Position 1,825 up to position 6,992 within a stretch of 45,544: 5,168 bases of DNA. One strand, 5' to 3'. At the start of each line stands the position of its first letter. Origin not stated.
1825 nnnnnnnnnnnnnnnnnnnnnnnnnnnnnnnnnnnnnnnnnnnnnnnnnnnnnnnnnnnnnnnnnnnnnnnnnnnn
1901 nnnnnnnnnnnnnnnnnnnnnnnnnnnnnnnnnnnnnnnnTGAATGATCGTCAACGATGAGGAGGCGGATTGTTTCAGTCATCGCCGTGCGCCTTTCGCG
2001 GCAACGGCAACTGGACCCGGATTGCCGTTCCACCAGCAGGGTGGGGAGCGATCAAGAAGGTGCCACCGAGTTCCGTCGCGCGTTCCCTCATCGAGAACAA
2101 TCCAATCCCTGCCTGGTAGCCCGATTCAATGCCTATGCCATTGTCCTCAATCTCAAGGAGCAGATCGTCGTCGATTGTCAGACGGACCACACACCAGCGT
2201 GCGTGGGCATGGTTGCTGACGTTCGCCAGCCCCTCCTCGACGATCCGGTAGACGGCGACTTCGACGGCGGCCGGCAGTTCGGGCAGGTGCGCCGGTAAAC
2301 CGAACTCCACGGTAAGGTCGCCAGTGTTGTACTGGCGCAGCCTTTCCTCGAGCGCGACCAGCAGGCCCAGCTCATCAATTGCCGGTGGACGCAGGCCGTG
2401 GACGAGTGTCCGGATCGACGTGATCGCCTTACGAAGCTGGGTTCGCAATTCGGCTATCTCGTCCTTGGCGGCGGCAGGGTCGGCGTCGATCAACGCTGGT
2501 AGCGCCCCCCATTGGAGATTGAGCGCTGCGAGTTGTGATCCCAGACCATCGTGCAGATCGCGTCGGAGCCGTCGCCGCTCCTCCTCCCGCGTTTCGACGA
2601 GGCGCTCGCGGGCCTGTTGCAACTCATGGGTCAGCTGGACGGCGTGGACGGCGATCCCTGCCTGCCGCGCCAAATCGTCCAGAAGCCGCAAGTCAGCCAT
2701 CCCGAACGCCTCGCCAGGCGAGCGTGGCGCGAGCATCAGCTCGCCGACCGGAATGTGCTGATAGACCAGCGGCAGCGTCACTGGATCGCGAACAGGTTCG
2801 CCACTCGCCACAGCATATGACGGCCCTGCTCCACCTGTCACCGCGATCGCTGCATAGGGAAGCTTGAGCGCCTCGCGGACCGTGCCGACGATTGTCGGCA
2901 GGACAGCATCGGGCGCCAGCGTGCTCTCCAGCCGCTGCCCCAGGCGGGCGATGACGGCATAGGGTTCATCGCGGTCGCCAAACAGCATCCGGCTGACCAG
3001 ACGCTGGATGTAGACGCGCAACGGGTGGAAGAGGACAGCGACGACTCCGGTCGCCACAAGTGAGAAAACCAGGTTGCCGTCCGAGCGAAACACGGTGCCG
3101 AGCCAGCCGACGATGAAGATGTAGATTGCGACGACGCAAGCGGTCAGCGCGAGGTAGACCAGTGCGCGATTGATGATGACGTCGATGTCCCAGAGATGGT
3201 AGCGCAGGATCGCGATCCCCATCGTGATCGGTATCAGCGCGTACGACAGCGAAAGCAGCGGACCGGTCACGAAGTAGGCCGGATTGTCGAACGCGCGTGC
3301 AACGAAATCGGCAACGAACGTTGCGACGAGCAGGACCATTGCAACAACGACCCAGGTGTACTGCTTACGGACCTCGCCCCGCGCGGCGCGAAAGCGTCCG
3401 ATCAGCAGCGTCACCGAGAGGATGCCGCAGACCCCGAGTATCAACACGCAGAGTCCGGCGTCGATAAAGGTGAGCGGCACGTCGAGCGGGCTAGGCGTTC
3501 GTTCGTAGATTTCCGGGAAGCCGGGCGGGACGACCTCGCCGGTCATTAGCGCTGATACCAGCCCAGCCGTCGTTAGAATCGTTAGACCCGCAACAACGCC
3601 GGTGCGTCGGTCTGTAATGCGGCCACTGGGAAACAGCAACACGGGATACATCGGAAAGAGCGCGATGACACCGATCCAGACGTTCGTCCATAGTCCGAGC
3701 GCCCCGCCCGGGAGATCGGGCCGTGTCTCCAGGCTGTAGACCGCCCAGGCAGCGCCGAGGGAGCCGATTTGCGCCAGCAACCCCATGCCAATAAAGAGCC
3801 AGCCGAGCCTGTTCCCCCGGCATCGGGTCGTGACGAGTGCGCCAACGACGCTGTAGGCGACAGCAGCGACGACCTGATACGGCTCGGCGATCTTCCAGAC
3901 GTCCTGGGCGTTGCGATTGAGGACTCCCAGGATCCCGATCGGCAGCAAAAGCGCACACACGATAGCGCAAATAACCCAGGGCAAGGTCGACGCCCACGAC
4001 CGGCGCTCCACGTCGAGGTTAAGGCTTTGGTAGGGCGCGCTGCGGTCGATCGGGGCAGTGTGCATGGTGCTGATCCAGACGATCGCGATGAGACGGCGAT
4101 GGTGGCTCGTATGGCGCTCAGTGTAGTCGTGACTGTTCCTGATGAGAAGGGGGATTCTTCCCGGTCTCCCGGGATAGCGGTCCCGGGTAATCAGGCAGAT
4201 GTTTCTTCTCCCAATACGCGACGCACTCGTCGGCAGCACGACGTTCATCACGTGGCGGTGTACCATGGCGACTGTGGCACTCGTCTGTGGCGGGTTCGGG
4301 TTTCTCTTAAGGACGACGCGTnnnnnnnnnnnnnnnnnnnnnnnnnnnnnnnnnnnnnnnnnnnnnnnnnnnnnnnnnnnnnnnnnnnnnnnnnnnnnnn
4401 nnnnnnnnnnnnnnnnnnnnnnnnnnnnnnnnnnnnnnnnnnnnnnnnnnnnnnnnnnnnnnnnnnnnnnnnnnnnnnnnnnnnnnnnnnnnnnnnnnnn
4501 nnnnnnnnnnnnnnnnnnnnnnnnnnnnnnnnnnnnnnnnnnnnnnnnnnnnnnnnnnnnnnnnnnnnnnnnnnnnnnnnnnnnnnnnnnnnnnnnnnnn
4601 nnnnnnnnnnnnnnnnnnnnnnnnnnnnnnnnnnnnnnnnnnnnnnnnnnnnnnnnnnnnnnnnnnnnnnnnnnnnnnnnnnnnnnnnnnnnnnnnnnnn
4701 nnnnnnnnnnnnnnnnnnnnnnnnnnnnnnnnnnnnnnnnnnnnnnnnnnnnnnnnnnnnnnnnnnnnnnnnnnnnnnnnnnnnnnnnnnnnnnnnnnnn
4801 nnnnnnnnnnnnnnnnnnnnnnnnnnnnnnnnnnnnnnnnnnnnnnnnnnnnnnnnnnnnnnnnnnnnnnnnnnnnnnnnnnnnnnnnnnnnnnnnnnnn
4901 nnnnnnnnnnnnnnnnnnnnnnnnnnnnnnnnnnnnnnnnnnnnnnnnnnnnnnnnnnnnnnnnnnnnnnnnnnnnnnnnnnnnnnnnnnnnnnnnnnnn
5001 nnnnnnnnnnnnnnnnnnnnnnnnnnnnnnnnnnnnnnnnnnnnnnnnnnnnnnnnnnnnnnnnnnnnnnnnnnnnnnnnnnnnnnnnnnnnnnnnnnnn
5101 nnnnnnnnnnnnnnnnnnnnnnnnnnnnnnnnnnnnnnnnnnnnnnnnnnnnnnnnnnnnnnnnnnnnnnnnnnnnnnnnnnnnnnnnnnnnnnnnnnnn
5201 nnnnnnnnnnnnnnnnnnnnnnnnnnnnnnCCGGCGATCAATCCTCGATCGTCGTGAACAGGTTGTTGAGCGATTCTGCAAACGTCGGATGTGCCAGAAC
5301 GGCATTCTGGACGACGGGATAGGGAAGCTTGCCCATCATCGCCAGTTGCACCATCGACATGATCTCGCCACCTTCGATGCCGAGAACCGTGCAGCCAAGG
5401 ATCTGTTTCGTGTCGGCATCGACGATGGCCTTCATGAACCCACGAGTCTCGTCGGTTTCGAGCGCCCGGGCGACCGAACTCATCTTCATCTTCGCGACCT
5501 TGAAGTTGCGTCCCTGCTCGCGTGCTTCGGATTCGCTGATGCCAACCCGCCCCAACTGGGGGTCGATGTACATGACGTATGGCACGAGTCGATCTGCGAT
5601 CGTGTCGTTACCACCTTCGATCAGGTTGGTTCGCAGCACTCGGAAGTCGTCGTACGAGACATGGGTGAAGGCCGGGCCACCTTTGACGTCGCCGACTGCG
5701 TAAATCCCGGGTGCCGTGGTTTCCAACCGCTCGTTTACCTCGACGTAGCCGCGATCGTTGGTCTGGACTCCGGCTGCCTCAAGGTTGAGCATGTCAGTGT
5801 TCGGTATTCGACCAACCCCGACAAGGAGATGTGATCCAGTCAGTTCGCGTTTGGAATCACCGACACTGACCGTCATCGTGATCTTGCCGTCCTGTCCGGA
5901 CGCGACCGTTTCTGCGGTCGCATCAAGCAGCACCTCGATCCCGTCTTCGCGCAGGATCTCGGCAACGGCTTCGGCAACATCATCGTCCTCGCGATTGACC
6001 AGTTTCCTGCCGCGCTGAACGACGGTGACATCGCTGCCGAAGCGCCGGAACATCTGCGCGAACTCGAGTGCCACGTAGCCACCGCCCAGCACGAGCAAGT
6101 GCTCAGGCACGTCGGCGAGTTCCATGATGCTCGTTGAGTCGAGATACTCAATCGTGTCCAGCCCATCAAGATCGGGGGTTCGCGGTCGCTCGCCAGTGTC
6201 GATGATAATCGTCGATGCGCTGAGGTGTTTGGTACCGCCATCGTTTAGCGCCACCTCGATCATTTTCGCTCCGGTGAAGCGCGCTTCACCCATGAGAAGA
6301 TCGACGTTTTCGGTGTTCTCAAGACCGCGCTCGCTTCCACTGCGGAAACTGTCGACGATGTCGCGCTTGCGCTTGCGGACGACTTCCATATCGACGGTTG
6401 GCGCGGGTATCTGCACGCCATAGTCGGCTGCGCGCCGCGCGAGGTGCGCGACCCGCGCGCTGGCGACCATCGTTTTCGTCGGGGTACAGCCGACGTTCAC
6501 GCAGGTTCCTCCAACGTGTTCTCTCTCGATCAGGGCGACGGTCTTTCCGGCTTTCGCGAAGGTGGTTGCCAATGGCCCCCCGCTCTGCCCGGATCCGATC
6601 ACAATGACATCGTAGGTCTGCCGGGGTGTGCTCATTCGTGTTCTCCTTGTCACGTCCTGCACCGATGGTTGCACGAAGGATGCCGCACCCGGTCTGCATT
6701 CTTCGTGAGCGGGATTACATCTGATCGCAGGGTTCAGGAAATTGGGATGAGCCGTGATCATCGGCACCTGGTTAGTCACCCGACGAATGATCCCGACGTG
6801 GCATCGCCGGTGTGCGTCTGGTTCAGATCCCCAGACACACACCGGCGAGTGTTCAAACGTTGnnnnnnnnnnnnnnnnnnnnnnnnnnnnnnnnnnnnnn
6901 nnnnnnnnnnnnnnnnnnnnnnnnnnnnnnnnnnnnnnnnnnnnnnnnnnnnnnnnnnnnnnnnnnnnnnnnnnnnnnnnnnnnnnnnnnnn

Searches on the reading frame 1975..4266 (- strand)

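Call 16: search_protein_families(library=pfam, proteins=[window:1975-4266:-], max_evalue=0.001)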
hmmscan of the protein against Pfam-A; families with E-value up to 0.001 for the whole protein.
window:1975-4266:- (763 aa): 3 families
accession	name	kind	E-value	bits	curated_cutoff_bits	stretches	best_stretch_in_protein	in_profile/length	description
PF07730.19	HisKA_3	-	4.9e-17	62.7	24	1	563-628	1-66/68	Histidine kinase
PF02518.31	HATPase_c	-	4.4e-10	40.4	26.4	1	669-756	3-110/111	Histidine kinase-, DNA gyrase B-, and HSP90-like ATPase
PF13492.12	GAF_3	-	1.2e-05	26.1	27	1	477-540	63-127/129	GAF domain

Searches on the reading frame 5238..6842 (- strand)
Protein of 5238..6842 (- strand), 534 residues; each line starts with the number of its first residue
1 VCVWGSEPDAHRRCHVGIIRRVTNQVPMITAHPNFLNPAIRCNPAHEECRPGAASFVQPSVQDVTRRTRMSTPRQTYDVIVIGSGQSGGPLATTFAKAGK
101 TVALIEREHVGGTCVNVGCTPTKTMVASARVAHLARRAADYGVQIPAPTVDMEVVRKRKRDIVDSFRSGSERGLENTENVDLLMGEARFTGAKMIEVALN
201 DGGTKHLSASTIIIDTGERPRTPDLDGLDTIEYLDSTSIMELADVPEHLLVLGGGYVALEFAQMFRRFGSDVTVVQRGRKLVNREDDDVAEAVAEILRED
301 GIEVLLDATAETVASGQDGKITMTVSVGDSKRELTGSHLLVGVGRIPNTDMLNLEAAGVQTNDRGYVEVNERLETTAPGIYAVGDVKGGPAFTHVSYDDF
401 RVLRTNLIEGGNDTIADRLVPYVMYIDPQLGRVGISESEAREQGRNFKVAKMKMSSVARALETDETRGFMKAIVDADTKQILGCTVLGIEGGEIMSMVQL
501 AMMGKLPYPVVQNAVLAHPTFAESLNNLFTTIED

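Call 16: search_protein_families(library=pfam, proteins=[window:5238-6842:-], max_evalue=0.001)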
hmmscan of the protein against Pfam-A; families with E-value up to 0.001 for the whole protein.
window:5238-6842:- (534 aa): 11 families
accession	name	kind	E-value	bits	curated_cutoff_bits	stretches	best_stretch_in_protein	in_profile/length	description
PF07992.20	Pyr_redox_2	-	8.2e-63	213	26.1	1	77-397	1-288/291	Pyridine nucleotide-disulphide oxidoreductase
PF02852.28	Pyr_redox_dim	-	2.6e-26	92.4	25.3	1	420-527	1-108/110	Pyridine nucleotide-disulphide oxidoreductase, dimerisation domain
PF00070.33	Pyr_redox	-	2.5e-24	86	22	1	248-324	1-78/82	Pyridine nucleotide-disulphide oxidoreductase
PF13738.12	Pyr_redox_3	-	4.9e-13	49.4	30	1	205-384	121-305/305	Pyridine nucleotide-disulphide oxidoreductase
PF12831.13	FAD_oxidored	-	4e-06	26.8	27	1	78-127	1-51/416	FAD dependent oxidoreductase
PF00890.30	FAD_binding_2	-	3.1e-05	23.8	20.4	0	78-113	1-37/414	FAD binding domain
PF13434.12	Lys_Orn_oxgnase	-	5.2e-05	23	21.3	0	194-288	131-232/339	L-lysine 6-monooxygenase/L-ornithine 5-monooxygenase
PF01134.28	GIDA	-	5.2e-05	22.9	22.1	1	78-217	1-149/391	Glucose inhibited division protein A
PF03486.20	HI0933_like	-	6.7e-05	22.9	50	0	78-110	2-34/244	HI0933-like protein Rossmann domain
PF13450.12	NAD_binding_8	-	0.00013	22.6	21.9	0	81-114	1-35/68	NAD(P)-binding Rossmann-like domain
PF02737.24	3HCDH_N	-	0.0005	20.5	22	0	79-108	2-31/180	3-hydroxyacyl-CoA dehydrogenase, NAD binding domain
